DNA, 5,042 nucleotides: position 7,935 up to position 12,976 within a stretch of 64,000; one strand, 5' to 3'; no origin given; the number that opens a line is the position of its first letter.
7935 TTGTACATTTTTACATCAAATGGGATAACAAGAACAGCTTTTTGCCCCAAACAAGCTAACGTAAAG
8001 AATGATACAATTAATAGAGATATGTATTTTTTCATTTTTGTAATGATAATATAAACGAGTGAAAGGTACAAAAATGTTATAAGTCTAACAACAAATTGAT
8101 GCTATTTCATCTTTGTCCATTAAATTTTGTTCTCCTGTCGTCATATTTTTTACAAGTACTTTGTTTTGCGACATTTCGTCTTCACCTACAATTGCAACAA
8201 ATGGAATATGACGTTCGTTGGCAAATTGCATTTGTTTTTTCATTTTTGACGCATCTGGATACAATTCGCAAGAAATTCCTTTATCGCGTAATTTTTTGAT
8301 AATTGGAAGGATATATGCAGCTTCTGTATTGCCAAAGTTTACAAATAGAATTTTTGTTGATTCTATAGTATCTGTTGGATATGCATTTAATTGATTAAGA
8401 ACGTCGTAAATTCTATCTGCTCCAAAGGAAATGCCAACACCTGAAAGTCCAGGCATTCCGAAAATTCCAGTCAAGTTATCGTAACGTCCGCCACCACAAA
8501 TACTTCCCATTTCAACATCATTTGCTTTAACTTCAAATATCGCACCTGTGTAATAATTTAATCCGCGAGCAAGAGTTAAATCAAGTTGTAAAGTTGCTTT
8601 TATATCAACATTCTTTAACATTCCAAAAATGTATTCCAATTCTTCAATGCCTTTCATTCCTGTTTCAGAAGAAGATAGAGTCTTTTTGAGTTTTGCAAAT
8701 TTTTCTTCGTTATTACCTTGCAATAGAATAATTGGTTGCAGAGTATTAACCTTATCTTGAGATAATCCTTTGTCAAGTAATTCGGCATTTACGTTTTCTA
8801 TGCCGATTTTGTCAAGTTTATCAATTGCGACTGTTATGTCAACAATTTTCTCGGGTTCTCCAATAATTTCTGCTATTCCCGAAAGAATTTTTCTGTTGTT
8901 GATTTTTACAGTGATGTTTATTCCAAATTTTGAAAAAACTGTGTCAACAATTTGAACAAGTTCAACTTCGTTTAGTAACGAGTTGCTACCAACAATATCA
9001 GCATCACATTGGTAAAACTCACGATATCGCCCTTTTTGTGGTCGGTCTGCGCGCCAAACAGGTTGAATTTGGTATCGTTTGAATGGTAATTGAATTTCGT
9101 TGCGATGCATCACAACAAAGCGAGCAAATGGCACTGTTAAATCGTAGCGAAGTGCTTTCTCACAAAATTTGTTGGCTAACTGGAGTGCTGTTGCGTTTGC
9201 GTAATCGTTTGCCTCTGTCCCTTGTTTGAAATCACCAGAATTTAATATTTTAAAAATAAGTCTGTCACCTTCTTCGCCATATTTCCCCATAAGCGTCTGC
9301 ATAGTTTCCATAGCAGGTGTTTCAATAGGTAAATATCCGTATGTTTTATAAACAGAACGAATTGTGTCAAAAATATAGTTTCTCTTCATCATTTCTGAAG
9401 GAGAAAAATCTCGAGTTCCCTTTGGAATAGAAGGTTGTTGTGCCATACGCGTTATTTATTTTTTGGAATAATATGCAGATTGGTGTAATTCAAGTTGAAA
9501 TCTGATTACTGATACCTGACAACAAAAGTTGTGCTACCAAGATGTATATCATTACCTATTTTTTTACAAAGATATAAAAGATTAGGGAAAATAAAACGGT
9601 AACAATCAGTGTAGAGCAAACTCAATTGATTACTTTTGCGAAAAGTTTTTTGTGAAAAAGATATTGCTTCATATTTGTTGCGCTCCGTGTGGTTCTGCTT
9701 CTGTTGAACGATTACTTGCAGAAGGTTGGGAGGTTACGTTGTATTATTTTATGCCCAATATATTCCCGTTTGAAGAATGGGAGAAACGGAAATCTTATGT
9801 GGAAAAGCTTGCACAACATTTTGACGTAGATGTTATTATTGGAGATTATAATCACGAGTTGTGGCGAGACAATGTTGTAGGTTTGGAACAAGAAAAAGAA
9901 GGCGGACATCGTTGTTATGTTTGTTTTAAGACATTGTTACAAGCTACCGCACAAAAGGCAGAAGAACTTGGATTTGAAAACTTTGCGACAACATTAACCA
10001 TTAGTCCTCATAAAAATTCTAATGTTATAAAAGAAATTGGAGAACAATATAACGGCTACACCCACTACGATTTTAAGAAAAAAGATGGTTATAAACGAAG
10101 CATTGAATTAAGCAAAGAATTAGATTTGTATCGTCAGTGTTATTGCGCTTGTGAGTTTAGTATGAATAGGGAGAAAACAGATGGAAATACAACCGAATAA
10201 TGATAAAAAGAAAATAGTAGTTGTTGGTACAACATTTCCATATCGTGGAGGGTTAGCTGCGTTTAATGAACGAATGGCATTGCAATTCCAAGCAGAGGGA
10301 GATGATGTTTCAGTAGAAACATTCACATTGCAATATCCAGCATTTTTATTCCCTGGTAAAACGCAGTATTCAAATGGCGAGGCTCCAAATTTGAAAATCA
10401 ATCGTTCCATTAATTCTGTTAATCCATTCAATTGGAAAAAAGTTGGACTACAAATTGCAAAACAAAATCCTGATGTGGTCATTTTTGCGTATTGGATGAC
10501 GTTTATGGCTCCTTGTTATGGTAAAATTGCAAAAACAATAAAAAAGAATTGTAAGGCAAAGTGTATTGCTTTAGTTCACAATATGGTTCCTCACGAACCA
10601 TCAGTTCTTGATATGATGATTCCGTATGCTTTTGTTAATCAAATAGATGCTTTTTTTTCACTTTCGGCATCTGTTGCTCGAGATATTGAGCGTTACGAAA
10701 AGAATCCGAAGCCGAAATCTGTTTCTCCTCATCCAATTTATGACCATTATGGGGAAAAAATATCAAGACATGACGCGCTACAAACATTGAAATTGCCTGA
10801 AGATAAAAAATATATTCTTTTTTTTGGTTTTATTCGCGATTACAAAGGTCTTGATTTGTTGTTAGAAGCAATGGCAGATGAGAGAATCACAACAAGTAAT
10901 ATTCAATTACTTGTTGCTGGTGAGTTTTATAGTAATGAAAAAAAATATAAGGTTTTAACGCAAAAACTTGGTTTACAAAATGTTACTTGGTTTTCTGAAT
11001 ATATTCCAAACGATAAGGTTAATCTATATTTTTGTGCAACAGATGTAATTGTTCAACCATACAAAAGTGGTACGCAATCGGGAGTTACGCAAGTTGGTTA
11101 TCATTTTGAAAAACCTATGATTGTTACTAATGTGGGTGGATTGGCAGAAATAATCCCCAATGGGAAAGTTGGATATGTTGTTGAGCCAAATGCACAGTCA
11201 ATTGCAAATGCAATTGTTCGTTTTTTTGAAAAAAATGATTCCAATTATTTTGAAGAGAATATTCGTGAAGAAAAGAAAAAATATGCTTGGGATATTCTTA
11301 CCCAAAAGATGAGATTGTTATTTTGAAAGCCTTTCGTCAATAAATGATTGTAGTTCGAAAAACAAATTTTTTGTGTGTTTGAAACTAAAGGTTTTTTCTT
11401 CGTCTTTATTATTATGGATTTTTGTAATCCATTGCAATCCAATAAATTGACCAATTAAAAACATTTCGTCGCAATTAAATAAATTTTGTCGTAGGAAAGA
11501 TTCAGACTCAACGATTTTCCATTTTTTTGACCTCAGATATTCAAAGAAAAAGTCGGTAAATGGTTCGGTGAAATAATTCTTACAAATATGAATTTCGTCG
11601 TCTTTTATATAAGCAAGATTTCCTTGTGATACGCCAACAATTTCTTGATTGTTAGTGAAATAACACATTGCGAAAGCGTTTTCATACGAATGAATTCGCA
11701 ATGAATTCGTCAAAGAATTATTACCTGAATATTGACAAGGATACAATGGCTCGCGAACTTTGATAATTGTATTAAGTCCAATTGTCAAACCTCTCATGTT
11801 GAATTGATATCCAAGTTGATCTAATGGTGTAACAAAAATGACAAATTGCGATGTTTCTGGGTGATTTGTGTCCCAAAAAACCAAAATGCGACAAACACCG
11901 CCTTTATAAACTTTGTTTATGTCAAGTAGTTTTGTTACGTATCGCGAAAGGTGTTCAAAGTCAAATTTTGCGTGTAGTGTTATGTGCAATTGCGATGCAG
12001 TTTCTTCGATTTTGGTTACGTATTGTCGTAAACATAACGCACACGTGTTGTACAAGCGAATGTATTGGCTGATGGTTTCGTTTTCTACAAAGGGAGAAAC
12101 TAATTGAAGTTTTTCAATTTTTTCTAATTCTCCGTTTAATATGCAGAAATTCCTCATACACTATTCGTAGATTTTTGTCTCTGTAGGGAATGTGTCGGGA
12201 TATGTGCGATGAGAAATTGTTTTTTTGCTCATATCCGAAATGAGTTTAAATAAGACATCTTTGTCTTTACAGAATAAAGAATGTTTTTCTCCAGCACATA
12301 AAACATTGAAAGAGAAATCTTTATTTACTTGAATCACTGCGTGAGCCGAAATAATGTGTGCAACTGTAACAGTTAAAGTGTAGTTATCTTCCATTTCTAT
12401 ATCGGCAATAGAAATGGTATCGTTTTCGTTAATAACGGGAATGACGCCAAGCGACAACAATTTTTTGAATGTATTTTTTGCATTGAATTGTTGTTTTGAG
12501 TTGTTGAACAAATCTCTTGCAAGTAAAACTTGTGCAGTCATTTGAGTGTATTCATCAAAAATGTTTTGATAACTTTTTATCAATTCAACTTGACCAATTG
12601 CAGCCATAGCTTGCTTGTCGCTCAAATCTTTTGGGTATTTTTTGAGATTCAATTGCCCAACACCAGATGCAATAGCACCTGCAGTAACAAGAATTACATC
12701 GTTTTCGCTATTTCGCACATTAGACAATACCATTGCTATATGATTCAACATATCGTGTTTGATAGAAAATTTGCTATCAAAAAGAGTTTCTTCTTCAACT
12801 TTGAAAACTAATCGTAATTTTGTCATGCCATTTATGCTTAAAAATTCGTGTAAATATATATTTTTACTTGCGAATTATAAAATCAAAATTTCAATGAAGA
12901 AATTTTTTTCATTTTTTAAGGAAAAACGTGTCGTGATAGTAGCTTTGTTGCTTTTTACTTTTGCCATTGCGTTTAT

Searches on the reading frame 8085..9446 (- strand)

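Call 42: search_protein_families(library=ncbifam, proteins=[window:8085-9446:-], max_evalue=0.01)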
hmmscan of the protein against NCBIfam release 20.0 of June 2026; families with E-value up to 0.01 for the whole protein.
window:8085-9446:- (453 aa): 26 families (the best 25 are shown)
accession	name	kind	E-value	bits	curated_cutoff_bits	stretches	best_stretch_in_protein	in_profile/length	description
TIGR00442.1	hisS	equivalog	2.3e-123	412.2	286.75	1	7-443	2-404/406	histidine--tRNA ligase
NF009085.0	PRK12420.1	equivalog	1.2e-87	295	540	2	97-444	76-418/426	histidine--tRNA ligase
TIGR00443.1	hisZ_biosyn_reg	equivalog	3e-50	171.1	271.65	2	98-351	64-313/314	ATP phosphoribosyltransferase regulatory subunit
NF008940.0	PRK12292.2-3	equivalog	7.8e-40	136.9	450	1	4-429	4-400/404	ATP phosphoribosyltransferase regulatory subunit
NF008941.0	PRK12292.2-4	equivalog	2.3e-39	135.5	447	2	99-395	78-362/393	ATP phosphoribosyltransferase regulatory subunit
NF008942.0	PRK12292.2-5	equivalog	8.4e-33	113.6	643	2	98-448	81-423/434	ATP phosphoribosyltransferase regulatory subunit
NF008936.0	PRK12292.1-3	equivalog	1.4e-32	113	492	2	98-426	76-397/406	ATP phosphoribosyltransferase regulatory subunit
NF008945.0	PRK12292.3-3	equivalog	3.1e-25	89.1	409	2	93-422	60-360/368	ATP phosphoribosyltransferase regulatory subunit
NF008939.0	PRK12292.2-1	equivalog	3.1e-24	85.5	335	2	99-406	72-375/391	ATP phosphoribosyltransferase regulatory subunit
NF008943.0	PRK12292.3-1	equivalog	6.5e-22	78.1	690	2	97-352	89-332/403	ATP phosphoribosyltransferase regulatory subunit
NF008938.0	PRK12292.1-6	equivalog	3.8e-19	68.9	833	1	98-418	77-388/420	ATP phosphoribosyltransferase regulatory subunit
NF008935.0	PRK12292.1-1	equivalog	3.1e-16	59.3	350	1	130-342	107-309/382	ATP phosphoribosyltransferase regulatory subunit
NF008953.0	PRK12295.1-6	equivalog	2.4e-15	56.4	384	1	222-347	247-376/384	ATP phosphoribosyltransferase regulatory subunit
NF009086.0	PRK12421.1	equivalog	6.5e-13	48.4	318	1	137-391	117-356/389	ATP phosphoribosyltransferase regulatory subunit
TIGR00418.1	thrS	equivalog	1.3e-10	40.9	383.65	1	368-449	477-558/565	threonine--tRNA ligase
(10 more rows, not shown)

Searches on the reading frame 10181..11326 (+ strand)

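Call 42: search_protein_families(library=ncbifam, proteins=[window:10181-11326:+], max_evalue=0.01)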
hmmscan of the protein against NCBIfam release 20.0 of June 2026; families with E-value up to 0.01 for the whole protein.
window:10181-11326:+ (381 aa): 22 families
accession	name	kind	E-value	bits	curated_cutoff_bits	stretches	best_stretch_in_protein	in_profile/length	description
TIGR03449.1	mycothiol_MshA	equivalog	1.4e-13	50.5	462.5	1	180-376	192-395/406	D-inositol-3-phosphate glycosyltransferase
NF012028.0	PRK15484.1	subfamily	3.1e-13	49.6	618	1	192-377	176-371/380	lipopolysaccharide N-acetylglucosaminyltransferase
TIGR04063.1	stp3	hypoth_equivalog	3.3e-13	49.3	442.05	1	156-367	159-373/397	TIGR04063 family PEP-CTERM/XrtA system glycosyltransferase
NF047684.1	TeichurnBiosyTuaC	equivalog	1.9e-12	46.8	550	1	192-354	202-357/391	teichuronic acid biosynthesis protein TuaC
NF053787.1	GlcN_PG_synth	equivalog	3.1e-11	42.7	480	1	197-377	185-352/361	N-acetylglucosaminyl phosphatidylglycerol synthase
NF046085.1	XrtY_assoc_Gly1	equivalog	1.4e-10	40.6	400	1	164-355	196-353/387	XrtY-associated glycosyltransferase XYAG1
TIGR03088.1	stp2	hypoth_equivalog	7.3e-09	35.1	409.05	1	227-354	216-341/374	TIGR03088 family PEP-CTERM/XrtA system glycosyltransferase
TIGR02149.1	glgA_Coryne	subfamily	8.9e-09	34.9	302.4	1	193-345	188-349/391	glycogen synthase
TIGR04157.1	glyco_rSAM_CFB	subfamily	1.3e-08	34.2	400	1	155-380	170-405/406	TIGR04157 family glycosyltransferase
TIGR02095.1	glgA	subfamily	1.3e-08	34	328.45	1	193-347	275-437/477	glycogen/starch synthase, ADP-glucose type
NF041876.1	EPS_EpsE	equivalog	4.8e-08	32.6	400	1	212-354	217-364/389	exopolysaccharide biosynthesis GT4 family glycosyltransferase EpsE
NF038295.1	EPS_HpsP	equivalog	1e-07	31.4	550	1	195-377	193-380/388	hormogonium polysaccharide biosynthesis glycosyltransferase HpsP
TIGR03999.1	thiol_BshA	equivalog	2.7e-07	29.8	273.7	1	152-367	142-356/375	N-acetyl-alpha-D-glucosaminyl L-malate synthase BshA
NF007640.0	PRK10307.1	subfamily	1.4e-06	27.5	276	1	198-302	218-318/411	WcaI family glycosyltransferase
TIGR02470.1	sucr_synth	equivalog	2.6e-06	25.9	810.4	1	312-377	669-741/784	sucrose synthase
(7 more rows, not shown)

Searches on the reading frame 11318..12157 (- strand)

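Call 66: search_protein_families(library=ncbifam, proteins=[window:11318-12157:-], max_evalue=0.001)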
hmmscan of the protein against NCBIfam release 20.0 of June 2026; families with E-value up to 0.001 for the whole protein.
window:11318-12157:- (279 aa): 3 families
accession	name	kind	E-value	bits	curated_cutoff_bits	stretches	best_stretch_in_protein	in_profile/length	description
NF006185.0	PRK08320.1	subfamily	0.00014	21.1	363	1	31-266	34-276/292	branched-chain amino acid aminotransferase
TIGR01121.1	D_amino_aminoT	equivalog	0.00049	19.4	277.45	0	28-234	28-237/276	D-amino-acid transaminase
NF009126.0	PRK12479.1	equivalog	0.00085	18.6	518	0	5-249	6-261/299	branched-chain-amino-acid transaminase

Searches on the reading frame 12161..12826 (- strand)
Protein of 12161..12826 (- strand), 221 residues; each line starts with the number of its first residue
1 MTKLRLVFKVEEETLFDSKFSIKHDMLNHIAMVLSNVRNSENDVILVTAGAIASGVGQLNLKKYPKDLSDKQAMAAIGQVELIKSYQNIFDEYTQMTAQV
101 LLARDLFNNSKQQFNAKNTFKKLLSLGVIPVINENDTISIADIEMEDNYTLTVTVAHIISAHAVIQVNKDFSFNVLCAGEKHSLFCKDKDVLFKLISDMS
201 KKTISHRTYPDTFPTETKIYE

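Call 66: search_protein_families(library=ncbifam, proteins=[window:12161-12826:-], max_evalue=0.001)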
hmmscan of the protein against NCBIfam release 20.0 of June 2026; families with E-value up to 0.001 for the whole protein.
window:12161-12826:- (221 aa): 2 families
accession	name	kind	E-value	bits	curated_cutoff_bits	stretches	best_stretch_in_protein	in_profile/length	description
TIGR01027.1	proB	equivalog_domain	1.1e-48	166.3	186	1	5-164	2-161/363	glutamate 5-kinase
TIGR01092.1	P5CS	equivalog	8.4e-16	57.3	796.75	1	6-150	10-164/715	delta l-pyrroline-5-carboxylate synthetase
